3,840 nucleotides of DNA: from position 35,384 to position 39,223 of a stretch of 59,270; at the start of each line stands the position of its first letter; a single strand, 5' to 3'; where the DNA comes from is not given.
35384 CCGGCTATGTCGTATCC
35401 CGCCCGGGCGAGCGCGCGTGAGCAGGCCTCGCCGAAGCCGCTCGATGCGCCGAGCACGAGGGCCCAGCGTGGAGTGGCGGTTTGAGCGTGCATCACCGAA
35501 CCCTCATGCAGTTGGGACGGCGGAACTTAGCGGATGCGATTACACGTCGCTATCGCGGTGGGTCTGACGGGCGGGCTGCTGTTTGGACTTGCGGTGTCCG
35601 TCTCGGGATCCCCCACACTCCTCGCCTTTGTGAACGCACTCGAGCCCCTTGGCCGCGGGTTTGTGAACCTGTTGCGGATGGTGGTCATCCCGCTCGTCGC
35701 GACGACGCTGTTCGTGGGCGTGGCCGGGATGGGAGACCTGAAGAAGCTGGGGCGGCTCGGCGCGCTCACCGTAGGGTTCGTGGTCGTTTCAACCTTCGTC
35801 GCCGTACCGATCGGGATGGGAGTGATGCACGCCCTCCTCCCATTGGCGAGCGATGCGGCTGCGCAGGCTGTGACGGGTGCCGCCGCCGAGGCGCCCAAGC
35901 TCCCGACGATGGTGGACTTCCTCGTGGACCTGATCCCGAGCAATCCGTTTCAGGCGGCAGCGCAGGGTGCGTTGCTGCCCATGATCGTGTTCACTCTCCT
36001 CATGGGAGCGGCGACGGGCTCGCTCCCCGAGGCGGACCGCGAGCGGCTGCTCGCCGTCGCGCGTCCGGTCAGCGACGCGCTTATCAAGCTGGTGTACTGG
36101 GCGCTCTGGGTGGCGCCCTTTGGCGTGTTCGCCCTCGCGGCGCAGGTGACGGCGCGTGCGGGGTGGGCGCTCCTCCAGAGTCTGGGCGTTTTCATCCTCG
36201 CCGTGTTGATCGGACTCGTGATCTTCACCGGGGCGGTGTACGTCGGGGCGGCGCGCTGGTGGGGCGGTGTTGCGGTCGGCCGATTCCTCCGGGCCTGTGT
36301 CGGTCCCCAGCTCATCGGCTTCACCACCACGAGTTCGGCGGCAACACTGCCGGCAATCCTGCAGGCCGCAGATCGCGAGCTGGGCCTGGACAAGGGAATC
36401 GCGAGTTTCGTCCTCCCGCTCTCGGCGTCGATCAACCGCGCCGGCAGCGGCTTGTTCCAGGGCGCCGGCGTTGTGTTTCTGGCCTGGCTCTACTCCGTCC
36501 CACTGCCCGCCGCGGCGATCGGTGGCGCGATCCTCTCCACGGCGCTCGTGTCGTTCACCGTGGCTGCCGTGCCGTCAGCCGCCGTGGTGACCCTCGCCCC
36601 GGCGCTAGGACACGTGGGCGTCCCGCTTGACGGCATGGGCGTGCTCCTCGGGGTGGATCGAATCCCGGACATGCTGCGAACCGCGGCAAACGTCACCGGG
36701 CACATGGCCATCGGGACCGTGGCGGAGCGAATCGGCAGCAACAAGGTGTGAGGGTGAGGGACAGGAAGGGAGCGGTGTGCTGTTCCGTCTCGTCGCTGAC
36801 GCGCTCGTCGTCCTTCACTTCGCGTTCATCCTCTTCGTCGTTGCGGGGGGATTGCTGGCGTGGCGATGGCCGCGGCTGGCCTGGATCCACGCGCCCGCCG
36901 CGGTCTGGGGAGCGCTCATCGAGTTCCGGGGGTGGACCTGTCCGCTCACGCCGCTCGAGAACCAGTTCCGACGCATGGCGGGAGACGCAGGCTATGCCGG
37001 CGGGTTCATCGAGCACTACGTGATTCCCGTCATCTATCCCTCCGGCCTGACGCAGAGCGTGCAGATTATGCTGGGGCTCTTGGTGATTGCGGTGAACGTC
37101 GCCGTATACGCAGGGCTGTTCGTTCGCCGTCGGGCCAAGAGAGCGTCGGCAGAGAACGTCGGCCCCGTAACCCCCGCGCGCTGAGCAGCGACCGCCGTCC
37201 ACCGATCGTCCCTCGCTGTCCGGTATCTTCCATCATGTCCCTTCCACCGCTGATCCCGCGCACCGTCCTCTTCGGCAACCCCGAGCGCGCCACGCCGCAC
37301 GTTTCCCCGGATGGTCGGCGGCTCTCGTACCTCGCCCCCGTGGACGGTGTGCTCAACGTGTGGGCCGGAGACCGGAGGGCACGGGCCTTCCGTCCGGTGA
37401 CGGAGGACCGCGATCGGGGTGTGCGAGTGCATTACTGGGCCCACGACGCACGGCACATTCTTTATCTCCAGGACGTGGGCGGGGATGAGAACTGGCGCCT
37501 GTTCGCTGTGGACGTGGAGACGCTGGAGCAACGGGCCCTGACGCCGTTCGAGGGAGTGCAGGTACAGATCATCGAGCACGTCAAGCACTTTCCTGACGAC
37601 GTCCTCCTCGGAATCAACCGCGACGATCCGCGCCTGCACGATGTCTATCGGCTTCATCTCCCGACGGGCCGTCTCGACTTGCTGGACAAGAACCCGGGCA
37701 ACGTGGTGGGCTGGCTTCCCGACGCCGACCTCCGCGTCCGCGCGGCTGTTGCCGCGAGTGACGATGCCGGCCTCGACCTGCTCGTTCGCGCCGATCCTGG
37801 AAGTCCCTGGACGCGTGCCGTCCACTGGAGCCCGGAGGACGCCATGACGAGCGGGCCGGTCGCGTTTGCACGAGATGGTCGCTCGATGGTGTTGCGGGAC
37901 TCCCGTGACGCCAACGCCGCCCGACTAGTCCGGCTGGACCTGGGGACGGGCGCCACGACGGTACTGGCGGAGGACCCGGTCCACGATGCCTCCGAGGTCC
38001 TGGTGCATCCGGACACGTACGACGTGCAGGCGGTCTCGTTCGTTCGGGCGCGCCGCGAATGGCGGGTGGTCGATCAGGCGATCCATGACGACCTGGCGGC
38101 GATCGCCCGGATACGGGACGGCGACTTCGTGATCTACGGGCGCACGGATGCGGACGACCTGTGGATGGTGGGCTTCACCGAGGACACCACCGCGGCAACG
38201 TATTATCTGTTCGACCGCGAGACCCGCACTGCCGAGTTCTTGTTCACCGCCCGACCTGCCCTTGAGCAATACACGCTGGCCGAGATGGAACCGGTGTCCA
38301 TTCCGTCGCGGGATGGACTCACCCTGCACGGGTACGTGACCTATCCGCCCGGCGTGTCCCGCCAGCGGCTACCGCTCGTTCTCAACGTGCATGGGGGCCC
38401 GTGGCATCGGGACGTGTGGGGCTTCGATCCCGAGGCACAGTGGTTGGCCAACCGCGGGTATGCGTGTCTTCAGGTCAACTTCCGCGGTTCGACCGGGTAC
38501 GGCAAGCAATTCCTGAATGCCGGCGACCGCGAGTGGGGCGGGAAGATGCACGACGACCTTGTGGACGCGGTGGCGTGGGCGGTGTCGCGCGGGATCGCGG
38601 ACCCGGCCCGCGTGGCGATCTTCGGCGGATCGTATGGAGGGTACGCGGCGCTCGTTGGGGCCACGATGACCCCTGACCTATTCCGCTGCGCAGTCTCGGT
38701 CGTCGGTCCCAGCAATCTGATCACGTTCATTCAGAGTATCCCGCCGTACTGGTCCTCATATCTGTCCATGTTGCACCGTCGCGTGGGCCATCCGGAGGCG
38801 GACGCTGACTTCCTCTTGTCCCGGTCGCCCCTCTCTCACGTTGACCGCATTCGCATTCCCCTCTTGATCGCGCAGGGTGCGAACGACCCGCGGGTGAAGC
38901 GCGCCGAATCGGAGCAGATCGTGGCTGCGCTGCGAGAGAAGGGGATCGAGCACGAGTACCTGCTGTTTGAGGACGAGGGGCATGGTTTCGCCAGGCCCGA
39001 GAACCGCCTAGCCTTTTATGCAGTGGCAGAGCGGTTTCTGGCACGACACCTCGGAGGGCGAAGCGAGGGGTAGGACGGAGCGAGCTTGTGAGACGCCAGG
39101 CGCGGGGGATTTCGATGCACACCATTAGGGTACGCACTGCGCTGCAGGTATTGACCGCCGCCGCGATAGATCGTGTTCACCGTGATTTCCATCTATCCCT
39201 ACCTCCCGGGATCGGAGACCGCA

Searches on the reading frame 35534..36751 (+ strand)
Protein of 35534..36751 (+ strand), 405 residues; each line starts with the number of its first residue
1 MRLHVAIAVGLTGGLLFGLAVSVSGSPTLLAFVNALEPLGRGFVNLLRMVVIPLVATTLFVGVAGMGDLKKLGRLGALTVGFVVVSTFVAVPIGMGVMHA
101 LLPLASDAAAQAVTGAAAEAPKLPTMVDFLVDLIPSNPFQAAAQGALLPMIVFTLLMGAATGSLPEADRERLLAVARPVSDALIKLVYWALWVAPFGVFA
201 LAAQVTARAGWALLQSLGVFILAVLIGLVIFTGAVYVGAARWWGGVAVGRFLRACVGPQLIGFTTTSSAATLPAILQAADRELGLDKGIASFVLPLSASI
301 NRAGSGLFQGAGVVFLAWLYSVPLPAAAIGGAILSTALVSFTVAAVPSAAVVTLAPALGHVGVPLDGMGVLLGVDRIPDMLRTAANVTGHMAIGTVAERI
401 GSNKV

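Call 43: search_protein_families(library=pfam, proteins=[window:35534-36751:+], max_evalue=0.0001)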
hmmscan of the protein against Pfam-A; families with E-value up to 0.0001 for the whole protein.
window:35534-36751:+ (405 aa): 1 family
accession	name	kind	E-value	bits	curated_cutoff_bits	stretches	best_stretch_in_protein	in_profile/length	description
PF00375.23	SDF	-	3.4e-95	319.8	27.9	1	3-399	1-386/387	Sodium:dicarboxylate symporter family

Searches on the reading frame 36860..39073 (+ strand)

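Call 6: search_protein_families(library=pfam, proteins=[window:36860-39073:+], max_evalue=0.01)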
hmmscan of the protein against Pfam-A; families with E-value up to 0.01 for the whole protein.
window:36860-39073:+ (737 aa): 9 families
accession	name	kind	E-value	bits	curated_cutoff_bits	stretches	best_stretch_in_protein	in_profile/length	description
PF00326.27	Peptidase_S9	-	6.2e-50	170.1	22.6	1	520-733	1-212/213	Prolyl oligopeptidase family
PF02129.25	Peptidase_S15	-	1.8e-16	61.1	23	2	485-621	1-133/262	X-Pro dipeptidyl-peptidase (S15 family)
PF20434.5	BD-FAE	-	1.2e-12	48.2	26.8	1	495-691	4-215/215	BD-FAE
PF01738.24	DLH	-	3.5e-11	43.5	21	1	518-716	21-194/217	Dienelactone hydrolase family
PF00561.26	Abhydrolase_1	-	2e-08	34.7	25.8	1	505-625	1-111/245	alpha/beta hydrolase fold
PF12146.15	Hydrolase_4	-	1e-07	32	27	1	506-622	6-114/239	Serine aminopeptidase, S33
PF07859.19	Abhydrolase_3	-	3.6e-05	24.1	25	1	564-711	49-209/210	alpha/beta hydrolase fold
PF00756.26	Esterase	-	7.8e-05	23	22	1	580-687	112-205/251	Putative esterase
PF05448.18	AXE1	-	0.003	16.8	21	0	531-607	107-200/321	Acetyl xylan esterase (AXE1)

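Call 7: search_protein_families(library=padloc, proteins=[window:36860-39073:+], max_evalue=0.01)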
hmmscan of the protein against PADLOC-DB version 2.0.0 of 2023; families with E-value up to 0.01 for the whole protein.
window:36860-39073:+ (737 aa): 0 families
